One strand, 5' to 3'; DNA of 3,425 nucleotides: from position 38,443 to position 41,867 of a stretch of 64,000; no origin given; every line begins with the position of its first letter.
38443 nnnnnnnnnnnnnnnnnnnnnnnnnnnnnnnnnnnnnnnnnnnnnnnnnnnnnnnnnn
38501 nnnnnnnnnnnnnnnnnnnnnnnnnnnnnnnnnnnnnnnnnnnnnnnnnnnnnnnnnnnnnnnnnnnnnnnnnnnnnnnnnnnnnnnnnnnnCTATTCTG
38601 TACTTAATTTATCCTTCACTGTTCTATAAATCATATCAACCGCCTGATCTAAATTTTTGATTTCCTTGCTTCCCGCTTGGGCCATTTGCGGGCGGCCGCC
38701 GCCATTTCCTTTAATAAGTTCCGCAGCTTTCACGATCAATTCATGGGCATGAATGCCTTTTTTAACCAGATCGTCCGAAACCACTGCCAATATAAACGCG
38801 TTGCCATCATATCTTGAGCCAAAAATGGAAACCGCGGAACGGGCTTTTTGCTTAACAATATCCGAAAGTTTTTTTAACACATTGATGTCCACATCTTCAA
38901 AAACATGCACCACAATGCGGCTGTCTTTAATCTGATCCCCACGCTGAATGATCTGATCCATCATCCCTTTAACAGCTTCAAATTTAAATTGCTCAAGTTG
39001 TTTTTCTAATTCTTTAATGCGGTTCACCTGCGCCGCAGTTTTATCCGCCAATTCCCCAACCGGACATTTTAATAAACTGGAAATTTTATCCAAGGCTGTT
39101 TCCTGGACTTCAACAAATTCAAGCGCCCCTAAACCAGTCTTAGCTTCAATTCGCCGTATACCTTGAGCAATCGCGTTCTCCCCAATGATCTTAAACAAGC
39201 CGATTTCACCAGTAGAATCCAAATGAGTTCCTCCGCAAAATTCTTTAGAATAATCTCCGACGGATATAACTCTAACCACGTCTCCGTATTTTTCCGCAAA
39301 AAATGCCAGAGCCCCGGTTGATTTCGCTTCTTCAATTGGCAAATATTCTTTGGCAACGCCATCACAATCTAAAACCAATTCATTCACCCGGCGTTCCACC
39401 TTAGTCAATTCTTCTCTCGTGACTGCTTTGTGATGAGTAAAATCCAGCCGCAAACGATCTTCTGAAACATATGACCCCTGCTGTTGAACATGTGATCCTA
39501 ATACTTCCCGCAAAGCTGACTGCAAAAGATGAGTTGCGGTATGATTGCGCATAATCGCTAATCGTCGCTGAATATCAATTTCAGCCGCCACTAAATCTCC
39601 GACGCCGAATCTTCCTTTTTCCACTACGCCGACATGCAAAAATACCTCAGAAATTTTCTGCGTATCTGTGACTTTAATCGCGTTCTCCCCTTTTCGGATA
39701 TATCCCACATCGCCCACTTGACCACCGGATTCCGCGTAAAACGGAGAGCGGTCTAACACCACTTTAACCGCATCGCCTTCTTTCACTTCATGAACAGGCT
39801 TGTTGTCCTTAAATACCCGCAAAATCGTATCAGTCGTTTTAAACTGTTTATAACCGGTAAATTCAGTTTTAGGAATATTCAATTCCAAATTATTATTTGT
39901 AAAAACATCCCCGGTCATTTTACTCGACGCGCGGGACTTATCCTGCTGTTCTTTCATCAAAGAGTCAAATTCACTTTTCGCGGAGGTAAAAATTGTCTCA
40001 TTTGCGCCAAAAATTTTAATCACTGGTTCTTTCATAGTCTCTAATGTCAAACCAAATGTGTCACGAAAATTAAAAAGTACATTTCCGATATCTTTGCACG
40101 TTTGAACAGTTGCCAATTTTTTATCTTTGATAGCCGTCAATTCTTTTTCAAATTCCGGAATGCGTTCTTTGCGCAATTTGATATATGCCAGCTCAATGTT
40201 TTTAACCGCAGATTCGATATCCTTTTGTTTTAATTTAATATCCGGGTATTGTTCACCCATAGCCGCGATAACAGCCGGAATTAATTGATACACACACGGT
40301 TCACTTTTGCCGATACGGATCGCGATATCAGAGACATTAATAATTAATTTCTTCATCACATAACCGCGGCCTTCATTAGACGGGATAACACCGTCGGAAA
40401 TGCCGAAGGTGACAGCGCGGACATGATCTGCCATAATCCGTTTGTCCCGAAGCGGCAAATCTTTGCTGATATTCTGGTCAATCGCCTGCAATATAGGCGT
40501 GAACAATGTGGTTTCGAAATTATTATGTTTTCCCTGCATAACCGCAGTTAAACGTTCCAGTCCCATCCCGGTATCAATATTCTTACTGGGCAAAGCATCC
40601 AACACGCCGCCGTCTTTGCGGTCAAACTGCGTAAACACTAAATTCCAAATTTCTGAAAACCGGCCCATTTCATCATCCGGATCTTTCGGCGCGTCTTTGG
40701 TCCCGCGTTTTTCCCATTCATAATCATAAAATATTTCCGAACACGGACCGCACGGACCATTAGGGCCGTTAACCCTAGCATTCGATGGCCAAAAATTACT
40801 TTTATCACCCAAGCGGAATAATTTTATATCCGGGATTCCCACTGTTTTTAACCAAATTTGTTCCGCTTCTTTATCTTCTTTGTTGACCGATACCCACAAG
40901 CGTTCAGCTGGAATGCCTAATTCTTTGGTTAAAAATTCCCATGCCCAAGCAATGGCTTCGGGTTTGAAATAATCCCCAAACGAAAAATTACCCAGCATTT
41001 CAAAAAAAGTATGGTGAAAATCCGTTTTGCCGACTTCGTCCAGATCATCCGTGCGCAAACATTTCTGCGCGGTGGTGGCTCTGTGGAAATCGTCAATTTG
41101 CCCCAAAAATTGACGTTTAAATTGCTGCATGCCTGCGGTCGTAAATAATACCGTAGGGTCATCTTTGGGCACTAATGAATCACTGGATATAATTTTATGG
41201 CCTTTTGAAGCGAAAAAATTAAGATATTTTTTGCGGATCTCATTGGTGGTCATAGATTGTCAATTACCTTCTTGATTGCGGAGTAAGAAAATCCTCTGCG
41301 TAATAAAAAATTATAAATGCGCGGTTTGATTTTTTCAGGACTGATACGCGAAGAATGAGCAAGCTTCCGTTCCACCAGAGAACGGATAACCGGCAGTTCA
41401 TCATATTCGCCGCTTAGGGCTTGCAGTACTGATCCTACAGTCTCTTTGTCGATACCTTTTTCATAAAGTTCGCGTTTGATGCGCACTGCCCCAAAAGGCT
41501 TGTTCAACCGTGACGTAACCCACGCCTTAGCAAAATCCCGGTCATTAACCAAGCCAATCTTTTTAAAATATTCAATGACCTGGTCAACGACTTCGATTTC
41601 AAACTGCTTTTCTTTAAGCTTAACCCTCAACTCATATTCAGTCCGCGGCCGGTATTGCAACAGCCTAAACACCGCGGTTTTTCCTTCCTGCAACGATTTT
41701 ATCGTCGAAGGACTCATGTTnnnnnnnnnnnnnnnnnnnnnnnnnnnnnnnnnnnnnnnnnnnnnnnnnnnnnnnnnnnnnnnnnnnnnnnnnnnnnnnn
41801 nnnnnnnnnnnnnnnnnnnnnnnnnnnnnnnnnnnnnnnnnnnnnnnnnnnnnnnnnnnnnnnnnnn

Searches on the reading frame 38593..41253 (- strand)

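Call 83: search_protein_families(library=pfam, proteins=[window:38593-41253:-], max_evalue=0.00001)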
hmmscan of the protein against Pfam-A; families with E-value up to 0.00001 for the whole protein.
window:38593-41253:- (886 aa): 3 families
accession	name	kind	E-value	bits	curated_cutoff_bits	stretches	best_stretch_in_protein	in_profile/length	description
PF01411.24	tRNA-synt_2c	-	1.3e-163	546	30.3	1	5-562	1-551/552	tRNA synthetases class II (A)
PF07973.19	tRNA_SAD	-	6.3e-18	64.9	24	1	660-703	1-44/44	Threonyl and Alanyl tRNA synthetase second additional domain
PF02272.25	DHHA1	-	2.2e-14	54.1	25.9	1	779-880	3-101/102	DHHA1 domain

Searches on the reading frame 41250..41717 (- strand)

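Call 83: search_protein_families(library=pfam, proteins=[window:41250-41717:-], max_evalue=0.00001)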
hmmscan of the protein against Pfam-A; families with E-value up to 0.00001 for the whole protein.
window:41250-41717:- (155 aa): 3 families
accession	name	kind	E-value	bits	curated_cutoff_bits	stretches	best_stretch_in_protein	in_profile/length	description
PF21982.2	RecX_HTH1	-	8e-17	61.4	26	1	14-50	3-39/40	RecX, first three-helix domain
PF02631.22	RecX_HTH2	-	2.4e-13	50.5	26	1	58-97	1-41/42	RecX, second three-helix domain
PF21981.2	RecX_HTH3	-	1.1e-10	42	26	1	108-152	4-48/48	RecX, third three-helix domain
